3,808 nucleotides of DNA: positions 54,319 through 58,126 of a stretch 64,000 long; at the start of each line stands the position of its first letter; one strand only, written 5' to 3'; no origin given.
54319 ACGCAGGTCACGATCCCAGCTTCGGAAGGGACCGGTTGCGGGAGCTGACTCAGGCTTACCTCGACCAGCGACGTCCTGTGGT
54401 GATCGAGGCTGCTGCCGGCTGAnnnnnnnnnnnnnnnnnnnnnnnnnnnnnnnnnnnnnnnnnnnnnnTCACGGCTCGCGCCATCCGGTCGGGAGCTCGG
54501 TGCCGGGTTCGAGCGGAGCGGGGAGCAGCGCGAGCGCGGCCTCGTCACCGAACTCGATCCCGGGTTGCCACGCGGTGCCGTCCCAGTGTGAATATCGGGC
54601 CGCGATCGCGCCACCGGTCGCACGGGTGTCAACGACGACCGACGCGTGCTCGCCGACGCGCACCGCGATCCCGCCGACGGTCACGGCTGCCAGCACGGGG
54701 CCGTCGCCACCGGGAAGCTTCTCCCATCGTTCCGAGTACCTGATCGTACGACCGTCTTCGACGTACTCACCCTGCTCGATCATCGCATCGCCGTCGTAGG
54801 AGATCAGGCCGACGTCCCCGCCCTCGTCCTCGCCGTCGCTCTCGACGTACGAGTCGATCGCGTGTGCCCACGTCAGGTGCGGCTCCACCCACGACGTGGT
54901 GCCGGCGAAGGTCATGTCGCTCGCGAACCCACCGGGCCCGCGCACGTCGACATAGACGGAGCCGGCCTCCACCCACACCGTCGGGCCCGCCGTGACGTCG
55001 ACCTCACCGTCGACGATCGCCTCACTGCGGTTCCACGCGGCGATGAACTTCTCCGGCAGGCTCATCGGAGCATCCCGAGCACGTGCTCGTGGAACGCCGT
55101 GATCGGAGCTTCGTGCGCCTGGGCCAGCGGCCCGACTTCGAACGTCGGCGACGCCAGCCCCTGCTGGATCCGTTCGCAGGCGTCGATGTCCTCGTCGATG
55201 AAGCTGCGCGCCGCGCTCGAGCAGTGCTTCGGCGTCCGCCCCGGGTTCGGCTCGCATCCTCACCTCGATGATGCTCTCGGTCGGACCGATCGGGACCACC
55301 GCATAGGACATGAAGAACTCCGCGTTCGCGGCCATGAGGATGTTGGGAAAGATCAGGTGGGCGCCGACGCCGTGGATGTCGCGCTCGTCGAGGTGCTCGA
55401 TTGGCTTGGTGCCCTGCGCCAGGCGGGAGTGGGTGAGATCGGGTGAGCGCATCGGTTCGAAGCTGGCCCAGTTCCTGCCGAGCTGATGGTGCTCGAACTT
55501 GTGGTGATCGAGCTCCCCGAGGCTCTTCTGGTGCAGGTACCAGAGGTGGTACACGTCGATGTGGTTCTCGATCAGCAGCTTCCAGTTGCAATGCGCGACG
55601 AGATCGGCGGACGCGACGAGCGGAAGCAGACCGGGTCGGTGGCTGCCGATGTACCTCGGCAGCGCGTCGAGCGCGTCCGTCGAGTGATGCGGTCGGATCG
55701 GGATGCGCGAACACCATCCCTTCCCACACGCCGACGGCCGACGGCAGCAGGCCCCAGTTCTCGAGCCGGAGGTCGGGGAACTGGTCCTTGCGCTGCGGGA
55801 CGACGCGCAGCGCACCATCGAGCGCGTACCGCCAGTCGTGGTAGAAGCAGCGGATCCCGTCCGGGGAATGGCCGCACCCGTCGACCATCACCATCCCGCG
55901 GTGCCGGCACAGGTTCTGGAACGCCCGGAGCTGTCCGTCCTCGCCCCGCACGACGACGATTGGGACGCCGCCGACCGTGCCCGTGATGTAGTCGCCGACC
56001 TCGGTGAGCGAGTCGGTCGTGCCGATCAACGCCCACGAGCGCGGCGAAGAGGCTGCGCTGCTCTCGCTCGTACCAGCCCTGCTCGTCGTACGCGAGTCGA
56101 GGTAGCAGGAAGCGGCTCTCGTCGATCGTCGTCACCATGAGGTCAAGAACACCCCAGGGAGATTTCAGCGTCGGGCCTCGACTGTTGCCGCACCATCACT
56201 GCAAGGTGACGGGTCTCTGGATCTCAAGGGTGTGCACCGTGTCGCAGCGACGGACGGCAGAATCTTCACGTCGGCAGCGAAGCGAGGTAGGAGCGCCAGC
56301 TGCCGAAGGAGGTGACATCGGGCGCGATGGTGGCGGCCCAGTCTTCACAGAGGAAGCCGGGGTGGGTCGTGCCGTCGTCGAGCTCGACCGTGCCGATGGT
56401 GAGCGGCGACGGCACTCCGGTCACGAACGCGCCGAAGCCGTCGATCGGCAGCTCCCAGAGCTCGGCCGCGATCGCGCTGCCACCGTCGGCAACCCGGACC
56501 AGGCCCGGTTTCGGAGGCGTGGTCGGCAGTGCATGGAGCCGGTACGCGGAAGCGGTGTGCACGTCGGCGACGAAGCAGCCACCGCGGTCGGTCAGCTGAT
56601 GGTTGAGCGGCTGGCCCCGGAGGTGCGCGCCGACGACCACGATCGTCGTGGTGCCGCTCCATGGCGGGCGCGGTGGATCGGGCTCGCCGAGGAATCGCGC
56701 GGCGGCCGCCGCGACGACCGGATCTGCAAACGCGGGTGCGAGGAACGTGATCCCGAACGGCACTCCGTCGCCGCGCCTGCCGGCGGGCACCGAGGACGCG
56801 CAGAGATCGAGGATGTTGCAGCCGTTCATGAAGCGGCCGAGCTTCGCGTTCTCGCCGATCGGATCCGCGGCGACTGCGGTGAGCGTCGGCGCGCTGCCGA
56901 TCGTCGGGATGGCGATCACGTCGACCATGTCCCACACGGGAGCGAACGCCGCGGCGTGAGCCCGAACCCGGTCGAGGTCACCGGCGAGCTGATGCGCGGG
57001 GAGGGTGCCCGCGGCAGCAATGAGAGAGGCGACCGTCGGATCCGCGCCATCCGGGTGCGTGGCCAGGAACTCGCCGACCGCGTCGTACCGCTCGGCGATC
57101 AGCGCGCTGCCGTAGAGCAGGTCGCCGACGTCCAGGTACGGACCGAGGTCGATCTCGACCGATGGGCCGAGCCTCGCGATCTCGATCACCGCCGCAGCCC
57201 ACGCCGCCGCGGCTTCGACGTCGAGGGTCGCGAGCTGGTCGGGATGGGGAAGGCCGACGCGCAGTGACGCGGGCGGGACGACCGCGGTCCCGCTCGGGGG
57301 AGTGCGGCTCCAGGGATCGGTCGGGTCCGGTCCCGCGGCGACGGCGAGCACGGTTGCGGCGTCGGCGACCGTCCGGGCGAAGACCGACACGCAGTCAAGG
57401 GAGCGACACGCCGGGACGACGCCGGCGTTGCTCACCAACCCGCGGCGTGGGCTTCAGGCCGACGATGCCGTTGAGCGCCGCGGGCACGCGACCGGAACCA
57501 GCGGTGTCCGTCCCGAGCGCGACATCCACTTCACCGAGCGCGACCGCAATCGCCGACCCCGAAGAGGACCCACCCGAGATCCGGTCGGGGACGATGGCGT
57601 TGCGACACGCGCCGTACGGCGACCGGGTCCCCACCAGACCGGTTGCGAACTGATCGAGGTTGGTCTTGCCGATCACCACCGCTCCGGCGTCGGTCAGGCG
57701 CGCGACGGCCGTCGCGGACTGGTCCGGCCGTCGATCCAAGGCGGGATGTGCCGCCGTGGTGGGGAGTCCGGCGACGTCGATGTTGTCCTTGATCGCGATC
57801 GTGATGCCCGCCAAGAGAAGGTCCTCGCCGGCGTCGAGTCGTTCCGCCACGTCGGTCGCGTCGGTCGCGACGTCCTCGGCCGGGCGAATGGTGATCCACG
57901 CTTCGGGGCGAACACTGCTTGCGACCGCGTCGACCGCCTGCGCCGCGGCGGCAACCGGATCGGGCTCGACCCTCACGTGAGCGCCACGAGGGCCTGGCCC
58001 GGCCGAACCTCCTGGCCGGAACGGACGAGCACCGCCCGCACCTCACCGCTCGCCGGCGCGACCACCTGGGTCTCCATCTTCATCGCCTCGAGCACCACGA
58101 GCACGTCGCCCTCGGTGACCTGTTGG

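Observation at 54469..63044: Urea/guanidine carboxylase operon extended by a Rieske oxygenase and an unknown gene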

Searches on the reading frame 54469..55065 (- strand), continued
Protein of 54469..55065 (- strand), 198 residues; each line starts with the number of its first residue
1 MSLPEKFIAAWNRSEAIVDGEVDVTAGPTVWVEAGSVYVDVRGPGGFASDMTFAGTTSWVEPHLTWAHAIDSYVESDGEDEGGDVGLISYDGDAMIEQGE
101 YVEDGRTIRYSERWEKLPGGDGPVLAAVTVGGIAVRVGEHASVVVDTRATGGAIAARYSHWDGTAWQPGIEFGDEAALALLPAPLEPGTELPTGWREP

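Call 64: find_encoding_contigs(protein=P0045, flank=10000, max_places=1)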
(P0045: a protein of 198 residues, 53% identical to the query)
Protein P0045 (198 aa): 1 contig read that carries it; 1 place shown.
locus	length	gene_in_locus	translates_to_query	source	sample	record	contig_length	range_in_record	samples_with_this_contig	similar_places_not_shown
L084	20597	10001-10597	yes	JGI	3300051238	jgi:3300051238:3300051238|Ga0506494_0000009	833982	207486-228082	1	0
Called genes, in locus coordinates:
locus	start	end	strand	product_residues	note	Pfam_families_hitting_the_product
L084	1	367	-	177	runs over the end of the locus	PF00903:Glyoxalase, PF18029:Glyoxalase_6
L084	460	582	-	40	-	-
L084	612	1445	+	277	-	PF00817:IMS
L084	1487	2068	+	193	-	PF03358:FMN_red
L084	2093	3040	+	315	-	PF10503:Esterase_PHB (weak), PF20434:BD-FAE (faint)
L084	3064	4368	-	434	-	PF02653:BPD_transp_2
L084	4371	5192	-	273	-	PF00005:ABC_tran, PF13304:AAA_21 (faint)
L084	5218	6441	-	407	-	PF00532:Peripla_BP_1 (weak), PF13407:Peripla_BP_4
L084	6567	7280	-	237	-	PF00072:Response_reg, PF00486:Trans_reg_C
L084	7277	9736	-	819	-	PF00005:ABC_tran, PF02463:SMC_N (faint), PF13304:AAA_21 (faint), PF01590:GAF, PF13185:GAF_2, PF00512:HisKA, PF13581:HATPase_c_2 (weak), PF02518:HATPase_c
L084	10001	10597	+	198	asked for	PF16815:HRI1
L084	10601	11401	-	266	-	PF00753:Lactamase_B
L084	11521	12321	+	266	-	PF00753:Lactamase_B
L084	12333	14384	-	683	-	PF13481:AAA_25 (faint), PF00005:ABC_tran, PF13191:AAA_16 (faint), PF13555:AAA_29 (faint), PF13304:AAA_21 (faint), PF08352:oligo_HPY, PF00005:ABC_tran, PF08352:oligo_HPY, +1 more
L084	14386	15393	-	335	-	PF19300:BPD_transp_1_N, PF00528:BPD_transp_1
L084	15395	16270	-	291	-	PF00528:BPD_transp_1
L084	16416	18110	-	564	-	PF00496:SBP_bac_5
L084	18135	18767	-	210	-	PF00857:Isochorismatase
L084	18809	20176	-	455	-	PF00120:Gln-synt_C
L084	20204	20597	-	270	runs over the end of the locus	PF02633:Creatininase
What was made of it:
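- L084 has the MgdL-like gene without a Rieske or a carboxylase within 10 kb (call 64).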

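Call 65: find_encoding_contigs(protein=P0052, flank=10000, max_places=1)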
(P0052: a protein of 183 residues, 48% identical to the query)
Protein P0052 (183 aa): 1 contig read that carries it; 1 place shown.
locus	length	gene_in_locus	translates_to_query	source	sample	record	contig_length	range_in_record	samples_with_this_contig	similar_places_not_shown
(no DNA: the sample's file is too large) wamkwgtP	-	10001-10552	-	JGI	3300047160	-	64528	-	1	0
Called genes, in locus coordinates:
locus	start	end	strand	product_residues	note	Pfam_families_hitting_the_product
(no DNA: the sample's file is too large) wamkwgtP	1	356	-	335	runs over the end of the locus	PF19300:BPD_transp_1_N, PF00528:BPD_transp_1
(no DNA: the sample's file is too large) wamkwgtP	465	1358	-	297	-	PF00528:BPD_transp_1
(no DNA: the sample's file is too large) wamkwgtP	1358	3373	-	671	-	PF13481:AAA_25 (faint), PF00005:ABC_tran, PF02463:SMC_N (faint), PF13191:AAA_16 (faint), PF13555:AAA_29 (faint), PF08352:oligo_HPY, PF00005:ABC_tran, PF08352:oligo_HPY, +2 more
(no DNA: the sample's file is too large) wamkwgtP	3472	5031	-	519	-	PF00496:SBP_bac_5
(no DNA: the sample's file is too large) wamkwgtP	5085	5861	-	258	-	PF00106:adh_short, PF08659:KR, PF13561:adh_short_C2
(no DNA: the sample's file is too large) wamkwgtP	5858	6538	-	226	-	PF07722:Peptidase_C26, PF00117:GATase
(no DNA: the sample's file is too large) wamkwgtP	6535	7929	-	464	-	PF00120:Gln-synt_C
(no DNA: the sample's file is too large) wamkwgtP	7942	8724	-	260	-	PF02633:Creatininase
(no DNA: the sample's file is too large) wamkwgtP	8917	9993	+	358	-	PF00355:Rieske, PF00848:Ring_hydroxyl_A, PF19112:VanA_C (faint)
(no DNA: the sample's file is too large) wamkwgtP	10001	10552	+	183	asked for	PF16815:HRI1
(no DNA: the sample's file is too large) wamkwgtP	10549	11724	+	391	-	PF01546:Peptidase_M20, PF07687:M20_dimer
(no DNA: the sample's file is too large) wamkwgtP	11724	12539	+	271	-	PF00753:Lactamase_B, PF23023:Anti-Pycsar_Apyc1 (weak)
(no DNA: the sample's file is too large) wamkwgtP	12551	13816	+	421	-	PF01979:Amidohydro_1, PF12890:DHOase (weak), PF07969:Amidohydro_3 (weak)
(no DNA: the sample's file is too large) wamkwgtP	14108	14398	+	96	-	PF01527:HTH_Tnp_1 (weak)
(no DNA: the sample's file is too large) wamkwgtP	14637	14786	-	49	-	-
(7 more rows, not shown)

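Call 66: find_encoding_contigs(protein=P0050, flank=10000, max_places=1)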
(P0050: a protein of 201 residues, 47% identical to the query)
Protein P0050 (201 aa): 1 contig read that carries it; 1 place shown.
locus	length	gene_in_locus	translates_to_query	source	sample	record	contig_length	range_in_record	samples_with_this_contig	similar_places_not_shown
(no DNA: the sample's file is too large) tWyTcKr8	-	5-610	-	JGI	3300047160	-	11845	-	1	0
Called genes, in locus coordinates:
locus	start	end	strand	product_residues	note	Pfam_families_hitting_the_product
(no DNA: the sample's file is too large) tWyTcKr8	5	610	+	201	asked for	PF16815:HRI1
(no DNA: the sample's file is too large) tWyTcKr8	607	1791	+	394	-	PF01546:Peptidase_M20, PF07687:M20_dimer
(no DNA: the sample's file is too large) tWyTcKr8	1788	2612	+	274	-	PF00753:Lactamase_B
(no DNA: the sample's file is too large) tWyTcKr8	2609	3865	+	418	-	PF01979:Amidohydro_1, PF12890:DHOase (weak), PF07969:Amidohydro_3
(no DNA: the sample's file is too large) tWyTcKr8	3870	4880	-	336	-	PF19300:BPD_transp_1_N, PF00528:BPD_transp_1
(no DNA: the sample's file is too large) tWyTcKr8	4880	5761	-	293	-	PF00528:BPD_transp_1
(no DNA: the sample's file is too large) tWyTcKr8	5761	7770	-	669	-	PF00005:ABC_tran, PF02463:SMC_N (faint), PF13191:AAA_16 (faint), PF13481:AAA_25 (faint), PF13304:AAA_21 (faint), PF08352:oligo_HPY, PF00005:ABC_tran, PF08352:oligo_HPY, +1 more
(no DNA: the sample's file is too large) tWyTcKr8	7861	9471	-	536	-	PF00496:SBP_bac_5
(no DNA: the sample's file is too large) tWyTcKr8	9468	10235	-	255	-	PF00106:adh_short, PF08659:KR (weak), PF13561:adh_short_C2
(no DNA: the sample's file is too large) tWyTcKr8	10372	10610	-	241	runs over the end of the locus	PF00440:TetR_N, PF17932:TetR_C_24 (weak)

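Call 89: search_protein_representatives(alignment_id=A1)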
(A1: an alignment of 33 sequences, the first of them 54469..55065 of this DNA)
Query: 33 sequences, 193 profile positions. Proteins with E-value up to 0.001 (for the whole library): 637; up to 1e-10: 231; up to 1e-30: 33. The best 150 are listed.
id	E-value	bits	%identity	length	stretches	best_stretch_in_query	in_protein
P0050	2.5e-80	284.8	-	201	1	2-192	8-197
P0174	1.8e-46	174.3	-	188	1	8-190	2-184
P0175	1.7e-44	167.9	-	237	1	2-192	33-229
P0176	2.7e-44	167.2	-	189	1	1-192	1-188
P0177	5.7e-44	166.2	-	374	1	16-170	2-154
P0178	6.6e-44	166.0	-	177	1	3-169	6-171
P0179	3.8e-41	156.9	-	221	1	3-169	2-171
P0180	4.1e-41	156.8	-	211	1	3-180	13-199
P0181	2.3e-40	154.4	-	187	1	5-160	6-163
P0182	1.2e-38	148.7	-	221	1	3-185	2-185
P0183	2.3e-38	147.9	-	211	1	3-179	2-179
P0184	2.8e-38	147.6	-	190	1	3-176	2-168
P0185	4.3e-38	147.0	-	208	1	3-181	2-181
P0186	1.1e-36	142.4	-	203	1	3-180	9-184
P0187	1.4e-35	138.7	-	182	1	1-156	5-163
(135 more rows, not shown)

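Call 92: search_protein_families(library=pfam, proteins=[window:54469-55065:-], max_evalue=1)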
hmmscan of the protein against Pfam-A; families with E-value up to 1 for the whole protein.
window:54469-55065:- (198 aa): 1 family
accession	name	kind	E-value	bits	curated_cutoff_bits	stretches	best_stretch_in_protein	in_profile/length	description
PF16815.10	HRI1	-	3.9e-10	40.3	27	1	37-183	30-201/226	Protein HRI1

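Call 96: find_related_loci(query=A1, collection=metagenome_contigs, flank=10000)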
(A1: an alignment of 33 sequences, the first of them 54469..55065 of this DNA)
Query A1 (198 aa) in metagenome_contigs; peptide patterns used: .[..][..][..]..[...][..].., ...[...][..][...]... (x = any residue, [..] = any of these).
256 stretches matched a pattern; 9 encode a relative of the query (tblastn E <= 1e-3); 9 distinct loci.
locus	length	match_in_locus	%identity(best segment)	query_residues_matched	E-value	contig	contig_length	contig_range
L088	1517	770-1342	66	1-195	5e-82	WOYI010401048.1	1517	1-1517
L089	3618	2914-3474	52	3-196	4e-57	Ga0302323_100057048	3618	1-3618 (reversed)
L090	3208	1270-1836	50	2-196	5e-56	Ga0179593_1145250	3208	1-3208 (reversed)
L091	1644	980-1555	50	3-195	8e-56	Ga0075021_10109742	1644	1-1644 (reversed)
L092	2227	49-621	50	3-196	2e-54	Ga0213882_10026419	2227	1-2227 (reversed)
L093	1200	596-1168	51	3-196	4e-55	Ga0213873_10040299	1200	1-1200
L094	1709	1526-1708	67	1-61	4e-21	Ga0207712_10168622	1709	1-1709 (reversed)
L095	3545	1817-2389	33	2-195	1e-14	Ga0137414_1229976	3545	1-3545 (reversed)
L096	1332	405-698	32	3-119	3e-7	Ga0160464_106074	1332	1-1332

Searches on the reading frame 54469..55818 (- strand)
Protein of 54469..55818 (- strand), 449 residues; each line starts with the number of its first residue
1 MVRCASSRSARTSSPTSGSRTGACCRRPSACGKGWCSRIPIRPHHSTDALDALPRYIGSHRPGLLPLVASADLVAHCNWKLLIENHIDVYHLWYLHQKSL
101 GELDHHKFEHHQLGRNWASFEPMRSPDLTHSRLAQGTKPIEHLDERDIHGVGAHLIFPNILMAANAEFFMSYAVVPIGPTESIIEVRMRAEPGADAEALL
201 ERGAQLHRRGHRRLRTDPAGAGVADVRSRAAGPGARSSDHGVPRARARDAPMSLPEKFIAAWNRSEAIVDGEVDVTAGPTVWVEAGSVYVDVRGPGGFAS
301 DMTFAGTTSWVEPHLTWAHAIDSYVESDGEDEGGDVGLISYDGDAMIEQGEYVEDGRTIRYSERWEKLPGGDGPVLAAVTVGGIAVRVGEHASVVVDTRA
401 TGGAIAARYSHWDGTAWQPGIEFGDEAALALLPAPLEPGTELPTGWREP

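Call 4: search_protein_families(library=pfam, proteins=[window:54469-55818:-], max_evalue=0.01)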
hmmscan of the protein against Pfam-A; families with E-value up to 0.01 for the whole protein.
window:54469-55818:- (449 aa): 3 families
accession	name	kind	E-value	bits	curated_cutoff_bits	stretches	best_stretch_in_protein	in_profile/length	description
PF00848.25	Ring_hydroxyl_A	-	2.8e-16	60.5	24.9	1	72-201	11-149/208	Ring hydroxylating alpha subunit (catalytic domain)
PF16815.10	HRI1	-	2.8e-09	37.5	27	1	288-434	30-201/226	Protein HRI1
PF19112.6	VanA_C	-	0.00026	21.6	23.5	1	76-109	2-35/193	Vanillate O-demethylase oxygenase C-terminal domain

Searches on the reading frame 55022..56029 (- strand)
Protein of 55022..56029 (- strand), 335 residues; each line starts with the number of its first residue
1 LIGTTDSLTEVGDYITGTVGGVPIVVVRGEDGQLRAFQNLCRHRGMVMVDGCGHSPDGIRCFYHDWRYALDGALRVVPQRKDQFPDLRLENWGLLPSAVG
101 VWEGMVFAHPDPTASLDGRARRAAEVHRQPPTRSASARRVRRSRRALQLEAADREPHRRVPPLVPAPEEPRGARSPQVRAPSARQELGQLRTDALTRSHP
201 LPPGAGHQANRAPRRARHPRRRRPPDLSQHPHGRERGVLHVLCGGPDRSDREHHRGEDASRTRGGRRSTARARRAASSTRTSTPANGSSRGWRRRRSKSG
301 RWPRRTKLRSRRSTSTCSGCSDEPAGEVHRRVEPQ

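Call 4: search_protein_families(library=pfam, proteins=[window:55022-56029:-], max_evalue=0.01)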
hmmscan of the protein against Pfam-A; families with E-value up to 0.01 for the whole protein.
window:55022-56029:- (335 aa): 1 family
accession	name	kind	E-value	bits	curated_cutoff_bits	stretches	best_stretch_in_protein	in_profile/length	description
PF00355.32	Rieske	-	2.6e-17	63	20.3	1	9-82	12-83/88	Rieske [2Fe-2S] domain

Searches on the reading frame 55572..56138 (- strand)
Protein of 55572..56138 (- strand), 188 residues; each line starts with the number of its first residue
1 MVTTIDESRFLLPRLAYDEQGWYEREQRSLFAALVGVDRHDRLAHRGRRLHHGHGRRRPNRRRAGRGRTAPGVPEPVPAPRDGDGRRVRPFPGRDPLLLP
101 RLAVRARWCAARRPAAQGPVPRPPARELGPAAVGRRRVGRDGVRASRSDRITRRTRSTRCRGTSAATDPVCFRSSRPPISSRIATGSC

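Call 4: search_protein_families(library=pfam, proteins=[window:55572-56138:-], max_evalue=0.01)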
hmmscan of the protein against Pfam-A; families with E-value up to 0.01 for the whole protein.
window:55572-56138:- (188 aa): 1 family
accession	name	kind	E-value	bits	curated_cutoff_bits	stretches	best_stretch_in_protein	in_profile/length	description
PF17067.10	RPS31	-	0.0058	17.2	32.5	1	33-80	51-96/99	Ribosomal protein S31e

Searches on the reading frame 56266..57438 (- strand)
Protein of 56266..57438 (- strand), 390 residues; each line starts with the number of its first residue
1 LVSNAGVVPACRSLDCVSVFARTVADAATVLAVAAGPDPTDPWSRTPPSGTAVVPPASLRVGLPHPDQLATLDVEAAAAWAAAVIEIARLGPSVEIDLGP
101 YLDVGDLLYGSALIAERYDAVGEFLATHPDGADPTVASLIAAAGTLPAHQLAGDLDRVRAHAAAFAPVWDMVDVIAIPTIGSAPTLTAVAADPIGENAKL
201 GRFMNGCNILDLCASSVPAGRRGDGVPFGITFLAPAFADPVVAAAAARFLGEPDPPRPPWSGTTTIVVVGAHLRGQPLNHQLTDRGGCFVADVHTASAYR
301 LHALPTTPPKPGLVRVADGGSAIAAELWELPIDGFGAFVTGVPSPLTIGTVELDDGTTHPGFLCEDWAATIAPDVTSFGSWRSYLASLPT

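Call 4: search_protein_families(library=pfam, proteins=[window:56266-57438:-], max_evalue=0.01)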
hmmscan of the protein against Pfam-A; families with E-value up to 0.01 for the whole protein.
window:56266-57438:- (390 aa): 2 families
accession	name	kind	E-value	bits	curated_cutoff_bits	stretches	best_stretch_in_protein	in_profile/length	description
PF21986.1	AH_C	-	9.2e-49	165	27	1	265-386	2-123/123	Allophanate hydrolase C-terminal domain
PF01425.27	Amidase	-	1.7e-18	67.4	27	1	2-240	174-442/445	Amidase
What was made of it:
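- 56266..57976 (-): Allophanate hydrolase. GTGA overlap with the carboxylase. Reading frame broken by one inserted base at about 57446. Amidase and AH_C domains on the two fragments (call 4).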

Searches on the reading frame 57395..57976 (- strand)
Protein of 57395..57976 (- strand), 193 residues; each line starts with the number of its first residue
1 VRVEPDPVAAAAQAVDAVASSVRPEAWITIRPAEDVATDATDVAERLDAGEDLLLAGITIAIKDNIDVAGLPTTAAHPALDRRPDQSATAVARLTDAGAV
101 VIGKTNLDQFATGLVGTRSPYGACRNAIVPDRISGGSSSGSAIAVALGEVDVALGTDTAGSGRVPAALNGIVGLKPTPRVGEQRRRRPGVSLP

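Call 4: search_protein_families(library=pfam, proteins=[window:57395-57976:-], max_evalue=0.01)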
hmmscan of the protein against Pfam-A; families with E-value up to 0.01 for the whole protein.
window:57395-57976:- (193 aa): 1 family
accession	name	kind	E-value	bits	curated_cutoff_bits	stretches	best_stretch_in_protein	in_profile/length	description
PF01425.27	Amidase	-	5.9e-51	174.3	27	1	38-177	26-170/445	Amidase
